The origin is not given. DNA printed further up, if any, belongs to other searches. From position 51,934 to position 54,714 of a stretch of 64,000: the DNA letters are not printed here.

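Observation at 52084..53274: Enolase carries a roughly 390-aa mucin-like Pro/Thr/Ser/Ala/Gln-rich C-terminal extension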

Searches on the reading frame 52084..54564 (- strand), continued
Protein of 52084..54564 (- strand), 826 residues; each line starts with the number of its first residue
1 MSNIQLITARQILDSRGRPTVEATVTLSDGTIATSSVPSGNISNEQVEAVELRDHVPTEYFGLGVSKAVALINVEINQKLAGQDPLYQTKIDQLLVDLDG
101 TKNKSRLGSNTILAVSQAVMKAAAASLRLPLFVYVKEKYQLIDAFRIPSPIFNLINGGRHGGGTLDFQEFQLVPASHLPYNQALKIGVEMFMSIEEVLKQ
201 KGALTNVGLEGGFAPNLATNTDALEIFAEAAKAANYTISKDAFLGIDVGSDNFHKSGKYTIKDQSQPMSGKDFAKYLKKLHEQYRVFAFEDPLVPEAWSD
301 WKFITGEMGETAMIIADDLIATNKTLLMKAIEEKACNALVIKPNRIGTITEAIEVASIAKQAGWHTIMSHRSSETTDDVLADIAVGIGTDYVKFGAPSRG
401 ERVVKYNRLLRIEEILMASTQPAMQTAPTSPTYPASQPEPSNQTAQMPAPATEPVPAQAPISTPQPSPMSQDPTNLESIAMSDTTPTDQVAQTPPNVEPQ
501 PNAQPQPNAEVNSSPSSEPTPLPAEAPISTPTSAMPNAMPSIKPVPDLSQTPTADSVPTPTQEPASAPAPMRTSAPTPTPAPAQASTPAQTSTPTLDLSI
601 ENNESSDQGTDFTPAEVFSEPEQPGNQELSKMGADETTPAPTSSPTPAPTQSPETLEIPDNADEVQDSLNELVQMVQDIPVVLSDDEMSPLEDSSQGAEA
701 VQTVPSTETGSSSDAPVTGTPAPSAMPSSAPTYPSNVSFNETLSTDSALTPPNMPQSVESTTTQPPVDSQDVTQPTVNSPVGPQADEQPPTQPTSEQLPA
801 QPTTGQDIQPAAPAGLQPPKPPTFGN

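Call 9: find_related_loci(query=window:52084-54564:-, collection=genome_contigs, flank=6000)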
Query window:52084-54564:- (826 aa) in genome_contigs; peptide patterns used: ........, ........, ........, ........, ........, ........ (x = any residue, [..] = any of these).
74 stretches matched a pattern, but none encodes a relative of the query by tblastn (E <= 1e-3).
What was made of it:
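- Tried and rejected: The single-protein scan found nothing (call 9).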

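Call 13: list_cluster_members(proteins=[P0004, P0007, P0015, P0026, P0027, P0029, P0030, P0032, P0001, P0017])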
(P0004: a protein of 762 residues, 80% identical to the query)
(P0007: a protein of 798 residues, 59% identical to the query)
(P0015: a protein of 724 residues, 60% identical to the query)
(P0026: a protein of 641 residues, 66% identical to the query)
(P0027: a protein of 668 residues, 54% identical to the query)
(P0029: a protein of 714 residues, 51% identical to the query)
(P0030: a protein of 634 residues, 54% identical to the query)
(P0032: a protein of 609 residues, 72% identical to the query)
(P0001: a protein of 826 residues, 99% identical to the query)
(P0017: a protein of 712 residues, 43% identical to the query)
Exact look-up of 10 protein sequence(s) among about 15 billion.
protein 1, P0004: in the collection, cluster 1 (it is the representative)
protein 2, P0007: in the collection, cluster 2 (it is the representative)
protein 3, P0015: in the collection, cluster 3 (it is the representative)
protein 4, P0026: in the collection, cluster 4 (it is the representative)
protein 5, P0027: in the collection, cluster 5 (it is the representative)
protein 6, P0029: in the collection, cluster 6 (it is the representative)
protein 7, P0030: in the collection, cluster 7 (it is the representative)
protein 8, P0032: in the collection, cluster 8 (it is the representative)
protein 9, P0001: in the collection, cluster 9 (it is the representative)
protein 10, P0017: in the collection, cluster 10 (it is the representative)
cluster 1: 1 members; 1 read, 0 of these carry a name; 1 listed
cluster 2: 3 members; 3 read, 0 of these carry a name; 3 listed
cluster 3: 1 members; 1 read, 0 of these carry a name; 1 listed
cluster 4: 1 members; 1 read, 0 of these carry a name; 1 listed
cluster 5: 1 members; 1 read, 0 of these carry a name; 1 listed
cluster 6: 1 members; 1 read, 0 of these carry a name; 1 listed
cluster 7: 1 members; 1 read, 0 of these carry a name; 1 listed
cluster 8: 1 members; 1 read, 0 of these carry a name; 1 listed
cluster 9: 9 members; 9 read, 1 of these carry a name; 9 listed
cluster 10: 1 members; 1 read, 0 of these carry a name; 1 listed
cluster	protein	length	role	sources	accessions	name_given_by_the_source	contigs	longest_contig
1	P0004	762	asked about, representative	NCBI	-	-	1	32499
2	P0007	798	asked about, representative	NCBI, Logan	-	-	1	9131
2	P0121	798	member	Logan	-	-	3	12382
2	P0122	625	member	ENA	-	-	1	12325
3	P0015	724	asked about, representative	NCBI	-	-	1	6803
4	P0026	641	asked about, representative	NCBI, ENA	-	-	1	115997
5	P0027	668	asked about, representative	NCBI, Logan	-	-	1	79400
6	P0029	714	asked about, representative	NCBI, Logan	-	-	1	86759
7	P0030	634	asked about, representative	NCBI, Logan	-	-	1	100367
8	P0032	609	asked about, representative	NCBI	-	-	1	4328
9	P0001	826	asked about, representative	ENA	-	-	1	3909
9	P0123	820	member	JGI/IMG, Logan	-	enolase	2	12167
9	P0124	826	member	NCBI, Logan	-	-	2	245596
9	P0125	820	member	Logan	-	-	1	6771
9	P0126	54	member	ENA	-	-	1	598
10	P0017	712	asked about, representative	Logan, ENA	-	-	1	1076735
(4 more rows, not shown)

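Call 15: find_related_loci(query=A1, collection=genome_contigs, flank=5000)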
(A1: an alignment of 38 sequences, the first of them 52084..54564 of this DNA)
Query A1 (826 aa) in genome_contigs; peptide patterns used: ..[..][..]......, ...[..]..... (x = any residue, [..] = any of these).
600 stretches matched a pattern (row limit reached: there are more); 600 encode a relative of the query (tblastn E <= 1e-3); the best 80 are kept; 80 distinct loci.
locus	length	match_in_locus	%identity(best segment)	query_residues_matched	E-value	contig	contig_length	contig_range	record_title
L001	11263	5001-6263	44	1-425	2e-109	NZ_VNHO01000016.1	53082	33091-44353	Thermosediminibacter litoriperuensis strain DSM 16647 Ga0056050_scaffold00016.16, whole genome shotgun sequence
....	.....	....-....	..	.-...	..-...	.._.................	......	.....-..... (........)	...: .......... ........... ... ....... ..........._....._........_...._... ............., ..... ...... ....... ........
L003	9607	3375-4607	42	1-416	2e-105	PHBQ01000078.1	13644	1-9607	MAG: Candidatus Cloacimonetes bacterium HGW-Cloacimonetes-1 bjp_ig2103_scaffold_2004, whole genome shotgun sequence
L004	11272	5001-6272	43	1-427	3e-104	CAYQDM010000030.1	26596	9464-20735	MAG TPA_asm: uncultured Acidaminobacter sp. isolate binchicken_co269_32 genome assembly, contig: NODE_1564_length_26596_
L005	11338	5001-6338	42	3-460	2e-104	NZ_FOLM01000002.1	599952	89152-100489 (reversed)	Streptomyces aidingensis strain CGMCC 4.5739, whole genome shotgun sequence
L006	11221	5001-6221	43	1-414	4e-104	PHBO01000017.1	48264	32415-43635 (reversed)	MAG: Candidatus Cloacimonetes bacterium HGW-Cloacimonetes-3 08E140C01_z5_2013_Ig3399_v2_scaffold_654, whole genome shotg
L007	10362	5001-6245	44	1-416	4e-104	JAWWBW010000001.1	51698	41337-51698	MAG: Oleiphilaceae bacterium isolate HN16.bin.21 k141_1880989_length_51698_cov_10.1066, whole genome shotgun sequence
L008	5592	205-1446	43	1-416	3e-104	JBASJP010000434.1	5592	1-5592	MAG: Moraxellaceae bacterium isolate MFD12110_ilm_asm_bin38 k127_220151, whole genome shotgun sequence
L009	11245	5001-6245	44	1-416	6e-104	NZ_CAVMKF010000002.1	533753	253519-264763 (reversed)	Pseudomonas paraveronii strain V3/K/3/5 NODE_2_length_533753_cov_50.8572, whole genome shotgun sequence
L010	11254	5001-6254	44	3-427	4e-104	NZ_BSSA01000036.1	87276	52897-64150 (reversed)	Kitasatospora phosalacinea strain NBRC 14627 sequence036, whole genome shotgun sequence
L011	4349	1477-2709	43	1-416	9e-105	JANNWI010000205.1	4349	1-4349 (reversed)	MAG: Methylophilaceae bacterium isolate VAR_34_metabat_391 VAR_34_k141_1868369, whole genome shotgun sequence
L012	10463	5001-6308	42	2-442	1e-103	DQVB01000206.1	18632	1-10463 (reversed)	MAG TPA_asm: Planctomycetota bacterium isolate SZUA-1497 k95_125421, whole genome shotgun sequence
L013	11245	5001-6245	44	1-416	7e-104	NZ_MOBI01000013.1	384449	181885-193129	Pseudomonas brassicacearum strain 37D10 37D10_contig_13, whole genome shotgun sequence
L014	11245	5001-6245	44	1-416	9e-104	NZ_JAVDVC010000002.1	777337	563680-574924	Pseudomonas brassicacearum strain 3432 Ga0454458_02, whole genome shotgun sequence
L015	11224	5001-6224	43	4-414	7e-104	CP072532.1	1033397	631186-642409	MAG: Candidatus Vesicomyosocius sp. Agig_15_S12 chromosome, complete genome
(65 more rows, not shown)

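Call 16: find_encoding_contigs(protein=window:52084-54564:-, flank=3000, max_places=6)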
Protein window:52084-54564:- (826 aa): no gene with exactly this product is on record in the collection.
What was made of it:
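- Tried and rejected: Exact look-up of the window protein in the contig index gave no record (call 16).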

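Call 18: find_encoding_contigs(protein=P0017, flank=10000, max_places=3)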
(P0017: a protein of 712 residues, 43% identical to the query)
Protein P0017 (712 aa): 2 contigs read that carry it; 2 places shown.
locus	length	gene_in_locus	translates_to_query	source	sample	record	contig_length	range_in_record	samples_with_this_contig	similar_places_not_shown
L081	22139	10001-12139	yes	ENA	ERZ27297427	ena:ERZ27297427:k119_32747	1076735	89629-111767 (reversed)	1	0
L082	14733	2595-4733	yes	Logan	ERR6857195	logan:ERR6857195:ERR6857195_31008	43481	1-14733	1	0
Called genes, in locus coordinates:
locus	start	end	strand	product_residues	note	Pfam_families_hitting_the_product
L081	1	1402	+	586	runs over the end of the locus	PF12229:PG_binding_4, PF04294:VanW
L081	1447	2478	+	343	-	PF00953:Glycos_transf_4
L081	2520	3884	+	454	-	PF21799:MurD-like_N, PF08245:Mur_ligase_M, PF02875:Mur_ligase_C (weak)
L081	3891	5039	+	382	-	PF01098:FTSW_RODA_SPOVE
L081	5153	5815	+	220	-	-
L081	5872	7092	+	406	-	-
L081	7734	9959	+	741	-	PF01326:PPDK_N, PF00391:PEP-utilizers, PF02896:PEP-utilizers_C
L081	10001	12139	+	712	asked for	PF03952:Enolase_N, PF00113:Enolase_C, PF13378:MR_MLE_C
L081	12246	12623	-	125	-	-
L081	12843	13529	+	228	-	PF01145:Band_7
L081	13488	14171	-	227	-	PF20582:UPF0758_N, PF04002:RadC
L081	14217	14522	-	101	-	-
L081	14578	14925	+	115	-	PF24250:HVO_2718 (weak), PF13560:HTH_31, PF01381:HTH_3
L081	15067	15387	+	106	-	-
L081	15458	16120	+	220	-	PF13030:DUF3891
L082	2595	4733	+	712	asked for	PF03952:Enolase_N, PF00113:Enolase_C, PF13378:MR_MLE_C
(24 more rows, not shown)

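Call 19: find_encoding_contigs(protein=P0012, flank=10000, max_places=3)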
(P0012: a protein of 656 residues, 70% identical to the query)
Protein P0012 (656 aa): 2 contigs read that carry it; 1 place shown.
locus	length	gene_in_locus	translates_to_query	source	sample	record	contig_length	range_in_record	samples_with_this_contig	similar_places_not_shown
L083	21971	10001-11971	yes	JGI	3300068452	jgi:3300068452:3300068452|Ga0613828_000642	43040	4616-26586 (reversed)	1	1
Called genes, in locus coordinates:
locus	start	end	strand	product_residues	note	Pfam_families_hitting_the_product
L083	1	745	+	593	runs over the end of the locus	PF12229:PG_binding_4 (weak), PF04294:VanW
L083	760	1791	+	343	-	PF00953:Glycos_transf_4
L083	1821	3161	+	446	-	PF21799:MurD-like_N (weak), PF08245:Mur_ligase_M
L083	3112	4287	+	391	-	PF01098:FTSW_RODA_SPOVE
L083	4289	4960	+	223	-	-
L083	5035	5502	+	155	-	-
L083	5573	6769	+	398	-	-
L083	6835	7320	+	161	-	-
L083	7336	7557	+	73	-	-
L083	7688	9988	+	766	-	PF01326:PPDK_N, PF00391:PEP-utilizers, PF02896:PEP-utilizers_C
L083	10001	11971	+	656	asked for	PF03952:Enolase_N, PF00113:Enolase_C, PF13378:MR_MLE_C (weak)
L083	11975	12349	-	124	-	-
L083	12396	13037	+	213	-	PF01145:Band_7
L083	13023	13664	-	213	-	PF20582:UPF0758_N, PF04002:RadC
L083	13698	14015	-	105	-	-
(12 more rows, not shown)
